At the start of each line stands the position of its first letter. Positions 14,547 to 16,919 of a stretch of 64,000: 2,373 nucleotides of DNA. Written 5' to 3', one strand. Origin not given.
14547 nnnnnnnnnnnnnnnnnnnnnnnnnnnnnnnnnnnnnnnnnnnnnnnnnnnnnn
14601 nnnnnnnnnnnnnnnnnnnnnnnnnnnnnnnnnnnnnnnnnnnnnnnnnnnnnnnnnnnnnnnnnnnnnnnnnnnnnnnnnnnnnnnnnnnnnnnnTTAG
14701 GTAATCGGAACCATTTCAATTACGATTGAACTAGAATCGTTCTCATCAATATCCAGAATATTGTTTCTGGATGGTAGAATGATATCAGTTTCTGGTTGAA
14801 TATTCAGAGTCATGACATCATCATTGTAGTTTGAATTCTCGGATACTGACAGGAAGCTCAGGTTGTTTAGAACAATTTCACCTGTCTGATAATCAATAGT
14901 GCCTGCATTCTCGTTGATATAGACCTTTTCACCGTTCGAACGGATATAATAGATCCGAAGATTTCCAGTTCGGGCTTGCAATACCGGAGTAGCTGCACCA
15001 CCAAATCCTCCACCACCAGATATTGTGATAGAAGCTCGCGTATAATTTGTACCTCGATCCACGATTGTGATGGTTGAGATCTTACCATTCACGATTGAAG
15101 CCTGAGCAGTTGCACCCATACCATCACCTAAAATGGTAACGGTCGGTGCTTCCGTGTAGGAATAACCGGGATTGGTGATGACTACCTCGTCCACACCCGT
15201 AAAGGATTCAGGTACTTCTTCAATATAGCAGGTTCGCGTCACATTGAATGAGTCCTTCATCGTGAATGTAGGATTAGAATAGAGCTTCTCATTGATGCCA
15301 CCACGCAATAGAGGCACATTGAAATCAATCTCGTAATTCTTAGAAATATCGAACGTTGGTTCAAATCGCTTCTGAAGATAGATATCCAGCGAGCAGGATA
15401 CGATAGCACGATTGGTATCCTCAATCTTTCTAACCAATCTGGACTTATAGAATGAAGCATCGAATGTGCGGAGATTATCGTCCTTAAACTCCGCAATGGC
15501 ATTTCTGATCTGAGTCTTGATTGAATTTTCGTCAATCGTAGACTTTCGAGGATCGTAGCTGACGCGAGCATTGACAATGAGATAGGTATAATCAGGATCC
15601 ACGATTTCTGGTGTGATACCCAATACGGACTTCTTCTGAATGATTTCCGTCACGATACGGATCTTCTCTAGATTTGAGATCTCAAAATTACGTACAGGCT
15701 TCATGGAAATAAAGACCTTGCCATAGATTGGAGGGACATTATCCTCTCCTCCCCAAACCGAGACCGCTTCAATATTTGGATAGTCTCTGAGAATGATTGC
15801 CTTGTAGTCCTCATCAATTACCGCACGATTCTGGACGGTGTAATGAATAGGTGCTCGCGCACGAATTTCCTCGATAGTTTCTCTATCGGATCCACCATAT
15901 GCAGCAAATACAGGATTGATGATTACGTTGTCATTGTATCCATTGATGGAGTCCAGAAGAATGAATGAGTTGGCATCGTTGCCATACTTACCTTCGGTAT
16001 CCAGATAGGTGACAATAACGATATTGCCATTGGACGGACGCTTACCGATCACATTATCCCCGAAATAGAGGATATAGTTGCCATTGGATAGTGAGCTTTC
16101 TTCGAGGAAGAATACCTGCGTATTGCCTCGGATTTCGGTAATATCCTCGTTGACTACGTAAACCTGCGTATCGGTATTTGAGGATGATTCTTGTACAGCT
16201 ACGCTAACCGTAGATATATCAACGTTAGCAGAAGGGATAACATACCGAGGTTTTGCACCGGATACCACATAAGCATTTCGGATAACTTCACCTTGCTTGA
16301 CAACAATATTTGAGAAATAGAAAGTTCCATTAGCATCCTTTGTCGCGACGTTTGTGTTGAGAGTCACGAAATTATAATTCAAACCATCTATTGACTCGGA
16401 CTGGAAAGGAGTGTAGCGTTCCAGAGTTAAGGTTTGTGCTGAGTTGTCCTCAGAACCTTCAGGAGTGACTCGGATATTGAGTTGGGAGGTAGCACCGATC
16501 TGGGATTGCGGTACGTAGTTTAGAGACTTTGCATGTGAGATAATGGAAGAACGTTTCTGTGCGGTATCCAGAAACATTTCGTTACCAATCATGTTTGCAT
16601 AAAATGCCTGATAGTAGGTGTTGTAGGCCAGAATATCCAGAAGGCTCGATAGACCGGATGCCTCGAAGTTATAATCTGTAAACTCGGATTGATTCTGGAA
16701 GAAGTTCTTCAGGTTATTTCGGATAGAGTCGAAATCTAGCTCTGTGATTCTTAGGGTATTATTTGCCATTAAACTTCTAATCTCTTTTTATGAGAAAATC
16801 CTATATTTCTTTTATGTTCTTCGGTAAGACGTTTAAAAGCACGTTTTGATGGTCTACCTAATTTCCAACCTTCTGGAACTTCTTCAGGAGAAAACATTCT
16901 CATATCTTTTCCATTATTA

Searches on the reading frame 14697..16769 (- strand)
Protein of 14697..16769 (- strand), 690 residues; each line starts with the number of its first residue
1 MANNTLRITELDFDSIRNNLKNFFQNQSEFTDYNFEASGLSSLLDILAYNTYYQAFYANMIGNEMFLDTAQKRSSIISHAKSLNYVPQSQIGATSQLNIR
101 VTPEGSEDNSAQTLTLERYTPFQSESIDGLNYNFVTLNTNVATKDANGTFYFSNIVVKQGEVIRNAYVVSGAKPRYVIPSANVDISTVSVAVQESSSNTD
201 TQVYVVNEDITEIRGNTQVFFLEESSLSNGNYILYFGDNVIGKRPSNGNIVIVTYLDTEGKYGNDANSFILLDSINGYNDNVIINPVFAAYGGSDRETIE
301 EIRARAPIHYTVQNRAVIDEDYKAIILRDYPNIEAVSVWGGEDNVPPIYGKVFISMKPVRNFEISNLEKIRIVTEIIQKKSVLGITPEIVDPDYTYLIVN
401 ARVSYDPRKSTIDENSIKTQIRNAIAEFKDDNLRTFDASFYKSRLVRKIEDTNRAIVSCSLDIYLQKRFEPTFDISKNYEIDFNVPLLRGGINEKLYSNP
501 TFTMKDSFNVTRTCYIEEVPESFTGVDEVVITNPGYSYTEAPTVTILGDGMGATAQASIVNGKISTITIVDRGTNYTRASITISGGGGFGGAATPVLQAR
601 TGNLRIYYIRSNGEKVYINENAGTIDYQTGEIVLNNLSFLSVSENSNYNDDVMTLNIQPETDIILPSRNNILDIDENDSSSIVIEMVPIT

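Call 54: search_protein_families(library=phrogs, proteins=[window:14697-16769:-], max_evalue=0.00001)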
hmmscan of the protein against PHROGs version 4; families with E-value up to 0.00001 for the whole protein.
window:14697-16769:- (690 aa): 8 families
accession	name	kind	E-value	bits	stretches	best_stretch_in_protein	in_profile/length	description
phrog_219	-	tail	1.6e-157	526.7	1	5-686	3-593/598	baseplate wedge subunit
phrog_1369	-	tail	8.2e-23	81.9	1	42-340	32-315/489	baseplate protein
phrog_6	-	tail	6.6e-14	52.4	1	9-456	68-375/548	baseplate wedge subunit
phrog_438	-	tail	5.4e-12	46.6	1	525-595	197-269/478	baseplate wedge subunit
phrog_10646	-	tail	1.6e-11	43.9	1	7-93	27-114/1142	baseplate wedge subunit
phrog_701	-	head and packaging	2.4e-10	37.8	1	526-598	1166-1240/6136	virion structural protein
phrog_1922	-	tail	1.8e-08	34.3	1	526-598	834-906/932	baseplate hub subunit and tail lysozyme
phrog_460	-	connector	1.7e-06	28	1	522-676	227-370/385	head closure Hc2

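Call 68: search_dna_similar(query=window:14697-16769:-, collection=phages, mode=protein, max_rows=12)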
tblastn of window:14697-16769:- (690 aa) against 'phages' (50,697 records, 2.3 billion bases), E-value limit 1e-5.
Records with a match: 2439; places in all: 2446; records where one place covers at least 80% of the query: 61.
Best place of each record, by identity: <60% 2439.
By first word of the organism name: Escherichia 633; Synechococcus 374; Klebsiella 320; Salmonella 192; Vibrio 126; Shigella 89; Aeromonas 79; Acinetobacter 71; Cyanophage 61; Enterobacter 59; and 53 more.
By host as written in the record: - 446; Escherichia coli 269; Klebsiella pneumoniae 110; Synechococcus 107; Synechococcus sp. 38; Escherichia coli O157:H7 35; Salmonella enterica 29; Synechococcus sp. WH7803 28; and 531 more.
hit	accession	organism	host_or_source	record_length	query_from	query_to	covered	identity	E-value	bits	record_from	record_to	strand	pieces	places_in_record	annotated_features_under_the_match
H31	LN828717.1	Synechococcus phage S-PM2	-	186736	6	680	98%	30.5%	7e-74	266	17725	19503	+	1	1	gp6: baseplate wedge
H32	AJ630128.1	Synechococcus phage S-PM2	Synechococcus sp. SynWH7803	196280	6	680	98%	30.5%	7e-74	266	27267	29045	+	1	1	gp6: baseplate wedge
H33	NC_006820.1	Synechococcus phage S-PM2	Synechococcus sp. SynWH7803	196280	6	680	98%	30.5%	7e-74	266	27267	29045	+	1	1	gp6: baseplate wedge subunit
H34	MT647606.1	Pelagibacter phage Mosig EXVC030M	Candidatus Pelagibacter ubique HTCC1062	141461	4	680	81%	36.7%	9e-81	348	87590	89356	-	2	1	putative baseplate J domain protein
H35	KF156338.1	Synechococcus phage ACG-2014h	Synechococcus sp. WH7803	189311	7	680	98%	29.8%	2e-78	279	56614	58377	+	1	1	baseplate wedge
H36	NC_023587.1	Synechococcus phage ACG-2014h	Synechococcus sp. WH7803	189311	7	680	98%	29.8%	2e-78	279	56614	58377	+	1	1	baseplate wedge subunit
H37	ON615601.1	Synechococcus phage BUCT-ZZ01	Synechococcus elongatus PCC 7942 = ...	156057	8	570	82%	35.4%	8e-92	318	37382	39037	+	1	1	baseplate wedge subunit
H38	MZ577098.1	Methylophilales phage Melnitz-3 EXVC039M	Methylophilales_sp._H5P1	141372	6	675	81%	35.8%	2e-91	376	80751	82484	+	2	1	baseplate wedge subunit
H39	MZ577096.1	Methylophilales phage Melnitz-2 EXVC040M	Methylophilales_sp._H5P1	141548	6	675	81%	35.8%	2e-91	376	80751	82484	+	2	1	baseplate wedge subunit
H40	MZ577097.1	Methylophilales phage Melnitz EXVC044M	Methylophilales_sp._H5P1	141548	6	675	81%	35.8%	2e-91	376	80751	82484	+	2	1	baseplate wedge subunit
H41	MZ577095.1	Methylophilales phage Melnitz-1 EXVC043M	Methylophilales_sp._H5P1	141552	6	675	81%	35.8%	2e-91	376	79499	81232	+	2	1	baseplate wedge subunit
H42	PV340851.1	Synechococcus phage Sf-CH3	Synechococcus sp. WH8102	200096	6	680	98%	29.5%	4e-76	272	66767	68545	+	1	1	baseplate wedge subunit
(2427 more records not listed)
